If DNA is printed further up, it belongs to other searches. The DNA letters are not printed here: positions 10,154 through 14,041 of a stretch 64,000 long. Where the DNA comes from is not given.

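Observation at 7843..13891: TM-less double-propeller/Y_Y_Y sensor fused directly to a sigma-54 AAA+ activator, next to its probable target operon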

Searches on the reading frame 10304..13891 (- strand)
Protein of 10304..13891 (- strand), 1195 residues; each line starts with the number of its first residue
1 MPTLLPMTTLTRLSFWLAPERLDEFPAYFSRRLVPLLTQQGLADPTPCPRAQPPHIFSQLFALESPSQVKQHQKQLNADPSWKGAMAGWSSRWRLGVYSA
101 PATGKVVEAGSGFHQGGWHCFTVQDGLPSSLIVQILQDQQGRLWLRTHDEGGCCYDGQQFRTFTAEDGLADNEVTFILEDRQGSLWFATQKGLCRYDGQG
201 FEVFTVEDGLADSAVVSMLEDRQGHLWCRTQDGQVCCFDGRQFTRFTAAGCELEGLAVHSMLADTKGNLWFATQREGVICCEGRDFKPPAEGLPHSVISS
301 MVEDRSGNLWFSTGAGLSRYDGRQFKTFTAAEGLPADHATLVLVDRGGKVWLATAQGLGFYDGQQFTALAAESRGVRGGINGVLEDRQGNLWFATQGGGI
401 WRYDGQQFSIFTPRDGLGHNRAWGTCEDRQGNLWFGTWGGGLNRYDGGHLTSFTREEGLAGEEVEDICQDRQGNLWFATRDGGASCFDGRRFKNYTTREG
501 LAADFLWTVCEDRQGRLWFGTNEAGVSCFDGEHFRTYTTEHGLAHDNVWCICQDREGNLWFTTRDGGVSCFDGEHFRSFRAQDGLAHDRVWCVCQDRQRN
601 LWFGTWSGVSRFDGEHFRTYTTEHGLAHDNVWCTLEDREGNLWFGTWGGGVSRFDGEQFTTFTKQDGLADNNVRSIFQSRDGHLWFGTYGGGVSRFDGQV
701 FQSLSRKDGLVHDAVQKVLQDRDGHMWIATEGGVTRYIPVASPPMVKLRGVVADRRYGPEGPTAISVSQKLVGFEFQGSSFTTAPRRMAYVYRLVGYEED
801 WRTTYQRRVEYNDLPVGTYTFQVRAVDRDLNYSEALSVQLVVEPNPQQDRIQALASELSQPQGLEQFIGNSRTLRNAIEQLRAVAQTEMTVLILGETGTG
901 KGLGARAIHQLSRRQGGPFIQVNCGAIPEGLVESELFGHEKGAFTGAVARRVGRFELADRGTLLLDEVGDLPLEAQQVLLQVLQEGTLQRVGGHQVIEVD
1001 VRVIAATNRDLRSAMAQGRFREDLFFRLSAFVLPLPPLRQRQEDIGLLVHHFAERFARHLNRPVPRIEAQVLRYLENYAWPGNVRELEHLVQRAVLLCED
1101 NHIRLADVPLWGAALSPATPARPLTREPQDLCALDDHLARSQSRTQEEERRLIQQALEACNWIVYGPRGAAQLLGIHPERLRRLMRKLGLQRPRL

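Call 3: search_protein_families(library=pfam, proteins=[window:10304-13891:-], max_evalue=0.01)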
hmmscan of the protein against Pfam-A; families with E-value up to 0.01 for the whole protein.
window:10304-13891:- (1195 aa): 14 families
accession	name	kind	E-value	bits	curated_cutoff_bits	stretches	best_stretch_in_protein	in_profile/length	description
PF07494.17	Reg_prop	-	1.7e-82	261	20.4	9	542-564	1-23/24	Two component regulator propeller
PF00158.32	Sigma54_activat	-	4.9e-68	228.5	20.2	1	868-1032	2-166/168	Sigma-54 interaction domain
PF25601.1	AAA_lid_14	-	1.5e-26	92.4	27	1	1039-1109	1-71/87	AAA+ ATPase lid domain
PF14532.12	Sigma54_activ_2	-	2.5e-19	70.3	25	1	868-1038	1-138/138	Sigma-54 interaction domain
PF07495.19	Y_Y_Y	-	4.3e-10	39.8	26.6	1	785-842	5-64/65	Y_Y_Y domain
PF24684.1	Vgb_lyase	-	2.6e-08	33.5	50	0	218-481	18-284/290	Virginiamycin B lyase family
PF20067.5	SSL_N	-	3.7e-07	30.3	18.9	0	386-402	29-45/46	Strictosidine synthase-like, N-terminal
PF07728.20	AAA_5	-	2.3e-05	24.8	22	1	891-1009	2-123/139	AAA domain (dynein-related subfamily)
PF07724.20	AAA_2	-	4e-05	24.1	27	1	888-1017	3-133/166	AAA domain (Cdc48 subfamily)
PF00004.35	AAA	-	6.9e-05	23.7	21.2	1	891-1027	1-130/131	ATPase family associated with various cellular activities (AAA)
PF02954.25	HTH_8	-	0.00017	21.7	22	1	1147-1187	4-41/42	Bacterial regulatory protein, Fis family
PF13154.11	DUF3991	-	0.001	19.9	24.5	0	467-481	23-37/74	Protein of unknown function (DUF3991)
PF01078.27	Mg_chelatase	-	0.0029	17.5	20.3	0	947-1008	94-157/207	Magnesium chelatase, subunit ChlI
PF13191.12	AAA_16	-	0.0042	18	32.6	1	872-984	10-121/167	AAA ATPase domain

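Call 4: search_protein_families(library=ncbifam, proteins=[window:10304-13891:-], max_evalue=0.01)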
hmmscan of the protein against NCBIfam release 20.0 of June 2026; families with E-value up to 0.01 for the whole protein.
window:10304-13891:- (1195 aa): 28 families (the best 25 are shown)
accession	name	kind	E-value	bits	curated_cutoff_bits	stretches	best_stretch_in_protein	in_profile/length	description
TIGR01817.1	nifA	equivalog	6e-104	348.7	528.85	1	857-1191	188-530/534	nif-specific transcriptional activator NifA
NF003451.0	PRK05022.1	equivalog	9.9e-104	347.9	476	1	851-1191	175-511/512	nitric oxide reductase transcriptional regulator NorR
NF011958.0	PRK15429.1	equivalog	3e-98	330.2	830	1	864-1192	378-688/692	formate hydrogenlyase transcriptional activator FlhA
NF041552.1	TF_PrdR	equivalog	3.8e-96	322.7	795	1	825-1110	229-512/577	sigma-54 dependent transcriptional regulator PrdR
TIGR02915.1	PEP_resp_reg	equivalog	8.2e-94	315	502.6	1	816-1190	94-444/445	PEP-CTERM-box response regulator transcription factor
TIGR01818.1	ntrC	equivalog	1e-92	311.3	558.6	1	840-1186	109-461/463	nitrogen regulation protein NR(I)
NF038308.1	RNA_repair_RtcR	equivalog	3.4e-92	310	650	1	865-1164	180-490/530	RNA repair transcriptional activator RtcR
NF008469.0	PRK11361.1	equivalog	1.6e-91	307.4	714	1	836-1160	114-429/461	acetoacetate metabolism transcriptional regulator AtoC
TIGR02974.1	phageshock_pspF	equivalog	3.4e-86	289.5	443.55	1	868-1187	2-335/336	phage shock protein operon transcriptional activator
NF050807.1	TransRegFlbDCaul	equivalog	3.9e-86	289.7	750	1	846-1184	101-434/454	sigma-54-dependent transcriptional regulator FlbD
NF041906.1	V4R_TF_MobR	exception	9.3e-81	271.9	999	1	864-1180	231-536/544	phenol degradation transcriptional regulator MobR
TIGR02329.1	propionate_PrpR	equivalog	8.5e-78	262.3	499.2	1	855-1099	202-451/526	propionate catabolism operon regulatory protein PrpR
NF008622.0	PRK11608.1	equivalog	8.1e-77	258.4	529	1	865-1190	6-325/329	phage shock protein operon transcriptional activator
NF007689.0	PRK10365.1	equivalog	2.2e-75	254.1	760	1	866-1114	140-388/441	sigma-54-dependent response regulator transcription factor ZraR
NF041946.1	LuxO_transreg_Vib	equivalog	3.2e-75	253.7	800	1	860-1185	128-457/463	quorum-sensing sigma-54 dependent transcriptional regulator LuxO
NF008176.1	PRK10923.1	equivalog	2.3e-70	237.5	620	1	851-1190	126-468/469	nitrogen regulation protein NR(I)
NF008485.2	PRK11388.1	equivalog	3.6e-64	217.2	551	1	849-1191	314-638/643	dihydroxyacetone kinase operon transcriptional regulator DhaR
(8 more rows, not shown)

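Call 8: find_homologous_proteins(query=window:10304-13891:-, max_evalue=1e-10)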
Query window:10304-13891:- (1195 aa): 7501 proteins with E <= 1e-10 among 8000 candidates; the best 120 are listed.
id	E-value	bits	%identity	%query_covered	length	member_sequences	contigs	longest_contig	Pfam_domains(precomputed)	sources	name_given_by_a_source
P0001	0.0e+0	2832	100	100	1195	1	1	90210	PF07495.20,PF07494.18,PF00158.33,PF25601.2,PF20067.6,PF24684.2,PF14532.13,PF07728.21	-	-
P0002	0.0e+0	2029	73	99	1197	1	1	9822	PF07495.20,PF07494.18,PF00158.33,PF07724.21,PF25601.2,PF00004.36,PF24684.2,PF14532.13,PF07728.21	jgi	jgi:DNA-binding NtrC family response regulator/ligand-binding sensor domain-containing protein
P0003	0.0e+0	1508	53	99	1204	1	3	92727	PF07494.18,PF00158.33,PF25601.2,PF02954.26,PF24684.2,PF14532.13,PF07728.21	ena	-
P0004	0.0e+0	1452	54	99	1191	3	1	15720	PF07495.20,PF07494.18,PF00158.33,PF07724.21,PF25601.2,PF02954.26,PF14532.13,PF07728.21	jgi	jgi:DNA-binding NtrC family response regulator/ligand-binding sensor domain-containing protein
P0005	0.0e+0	1416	55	99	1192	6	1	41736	PF07495.20,PF07494.18,PF00158.33,PF25601.2,PF02954.26,PF14532.13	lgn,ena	-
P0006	0.0e+0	1413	53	99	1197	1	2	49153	PF07495.20,PF07494.18,PF00158.33,PF25601.2,PF14532.13,PF07728.21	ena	-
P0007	0.0e+0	1408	53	100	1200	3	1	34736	PF07495.20,PF07494.18,PF00158.33,PF07724.21,PF25601.2,PF14532.13,PF07728.21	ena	-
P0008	0.0e+0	1403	52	99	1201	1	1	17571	PF07495.20,PF07494.18,PF00158.33,PF25601.2,PF24684.2,PF14532.13,PF07728.21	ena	-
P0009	0.0e+0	1380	53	99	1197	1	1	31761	PF07495.20,PF07494.18,PF00158.33,PF07724.21,PF25601.2,PF02954.26,PF14532.13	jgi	-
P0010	0.0e+0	1379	54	99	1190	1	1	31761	PF07495.20,PF07494.18,PF00158.33,PF25601.2,PF14532.13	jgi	-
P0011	0.0e+0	1356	52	99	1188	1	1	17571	PF07495.20,PF07494.18,PF00158.33,PF25601.2,PF20067.6,PF14532.13,PF07728.21,PF08450.19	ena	-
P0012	0.0e+0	1340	47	99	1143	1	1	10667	PF07495.20,PF07494.18,PF00158.33,PF25601.2,PF02954.26,PF14532.13,PF07728.21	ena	-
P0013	0.0e+0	1331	54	92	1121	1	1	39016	PF07495.20,PF07494.18,PF00158.33,PF25601.2,PF00004.36,PF14532.13,PF07728.21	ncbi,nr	ncbi:MAG: sigma 54-interacting transcriptional regulator, partial [Candidatus Latescibacteria bacter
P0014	0.0e+0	1317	51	100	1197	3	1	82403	PF07495.20,PF07494.18,PF00158.33,PF07724.21,PF25601.2,PF00004.36,PF24684.2,PF14532.13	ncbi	-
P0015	0.0e+0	1312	44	99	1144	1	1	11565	PF07495.20,PF07494.18,PF00158.33,PF25601.2,PF02954.26,PF14532.13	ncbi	-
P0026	0.0e+0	1211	43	99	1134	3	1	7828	PF07495.20,PF07494.18,PF00158.33,PF25601.2,PF02954.26,PF14532.13,PF07728.21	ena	-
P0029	0.0e+0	1195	46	99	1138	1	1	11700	PF07495.20,PF07494.18,PF00158.33,PF25601.2,PF02954.26,PF24684.2,PF14532.13,PF07728.21,PF15533.13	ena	-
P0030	0.0e+0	1187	47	99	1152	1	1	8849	PF07495.20,PF07494.18,PF00158.33,PF25601.2,PF02954.26,PF00493.30,PF14532.13,PF07728.21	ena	-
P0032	0.0e+0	1170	49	91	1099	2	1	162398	PF07495.20,PF07494.18,PF00158.33,PF25601.2,PF20067.6,PF14532.13,PF07728.21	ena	-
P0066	0.0e+0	1024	43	99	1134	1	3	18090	PF07495.20,PF07494.18,PF00158.33,PF25601.2,PF02954.26,PF14532.13,PF07728.21,PF01078.28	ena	-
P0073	1.1e-295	1002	43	72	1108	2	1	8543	PF07495.20,PF07494.18,PF07228.18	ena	-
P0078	2.0e-291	988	43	99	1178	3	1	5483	PF07495.20,PF07494.18,PF00158.33,PF25601.2,PF02954.26,PF14532.13,PF07728.21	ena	-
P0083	9.7e-288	976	42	99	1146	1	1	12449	PF07495.20,PF07494.18,PF00158.33,PF25601.2,PF02954.26,PF14532.13,PF07728.21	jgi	jgi:DNA-binding NtrC family response regulator/ligand-binding sensor domain-containing protein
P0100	3.3e-274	931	42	99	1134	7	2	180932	PF07495.20,PF07494.18,PF00158.33,PF25601.2,PF24684.2,PF14532.13,PF07728.21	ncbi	-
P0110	2.6e-265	902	40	71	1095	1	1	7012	PF07495.20,PF07494.18,PF07228.18,PF08450.19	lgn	-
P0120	3.6e-256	871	44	62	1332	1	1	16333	PF07495.20,PF07494.18,PF06452.17,PF19565.5,PF07228.18,PF08450.19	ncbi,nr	ncbi:MAG: SpoIIE family protein phosphatase [Candidatus Latescibacteria bacterium]|nr:SpoIIE family 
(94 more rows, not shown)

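Call 13: find_related_loci(query=window:10304-13891:-, collection=genome_contigs, flank=10000)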
Query window:10304-13891:- (1195 aa) in genome_contigs; peptide patterns used: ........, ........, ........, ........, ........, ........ (x = any residue, [..] = any of these).
31 stretches matched a pattern, but none encodes a relative of the query by tblastn (E <= 1e-3).

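Call 20: find_encoding_contigs(protein=P0002, flank=6000, max_places=3)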
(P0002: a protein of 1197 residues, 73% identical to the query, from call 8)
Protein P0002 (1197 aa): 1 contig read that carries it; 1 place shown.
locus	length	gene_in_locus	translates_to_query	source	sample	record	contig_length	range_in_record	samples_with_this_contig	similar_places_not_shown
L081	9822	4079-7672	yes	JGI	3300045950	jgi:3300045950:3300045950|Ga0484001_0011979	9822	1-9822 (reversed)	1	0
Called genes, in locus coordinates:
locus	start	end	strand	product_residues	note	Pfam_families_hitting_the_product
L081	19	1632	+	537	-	PF07494:Reg_prop (faint), PF07495:Y_Y_Y, PF00158:Sigma54_activat, PF14532:Sigma54_activ_2, PF25601:AAA_lid_14, PF02954:HTH_8 (weak)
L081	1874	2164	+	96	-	-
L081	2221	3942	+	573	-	PF13570:Beta-prop_ACSF4 (faint), PF25293:Beta-prop_EMC1_N (faint), PF01011:PQQ (faint), PF13360:PQQ_2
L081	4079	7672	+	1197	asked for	PF24684:Vgb_lyase (weak), PF07494:Reg_prop (weak), PF07495:Y_Y_Y, PF00004:AAA (weak), PF00158:Sigma54_activat, PF07724:AAA_2 (weak), PF14532:Sigma54_activ_2, PF25601:AAA_lid_14, +1 more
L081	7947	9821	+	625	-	?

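Call 21: find_encoding_contigs(protein=P0003, flank=6000, max_places=3)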
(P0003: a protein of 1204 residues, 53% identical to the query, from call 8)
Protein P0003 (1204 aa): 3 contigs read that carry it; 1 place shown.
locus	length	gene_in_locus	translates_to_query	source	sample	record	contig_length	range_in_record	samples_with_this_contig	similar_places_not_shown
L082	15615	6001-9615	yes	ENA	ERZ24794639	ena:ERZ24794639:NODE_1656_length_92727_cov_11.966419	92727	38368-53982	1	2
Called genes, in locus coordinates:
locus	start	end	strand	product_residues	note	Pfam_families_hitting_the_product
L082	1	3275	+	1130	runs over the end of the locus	PF07494:Reg_prop (weak), PF07495:Y_Y_Y, PF07728:AAA_5 (faint), PF00158:Sigma54_activat, PF14532:Sigma54_activ_2, PF25601:AAA_lid_14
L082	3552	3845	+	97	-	-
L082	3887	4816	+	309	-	-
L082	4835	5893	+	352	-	-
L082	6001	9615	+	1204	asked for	PF24684:Vgb_lyase (faint), PF07494:Reg_prop (weak), PF00158:Sigma54_activat, PF14532:Sigma54_activ_2, PF07728:AAA_5 (weak), PF25601:AAA_lid_14, PF02954:HTH_8 (weak)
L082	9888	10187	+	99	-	-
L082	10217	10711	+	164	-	-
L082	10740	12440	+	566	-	PF01011:PQQ (faint), PF13360:PQQ_2 (weak), PF13570:Beta-prop_ACSF4 (faint), PF13360:PQQ_2 (weak)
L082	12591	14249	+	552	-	-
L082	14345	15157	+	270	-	-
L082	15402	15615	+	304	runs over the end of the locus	-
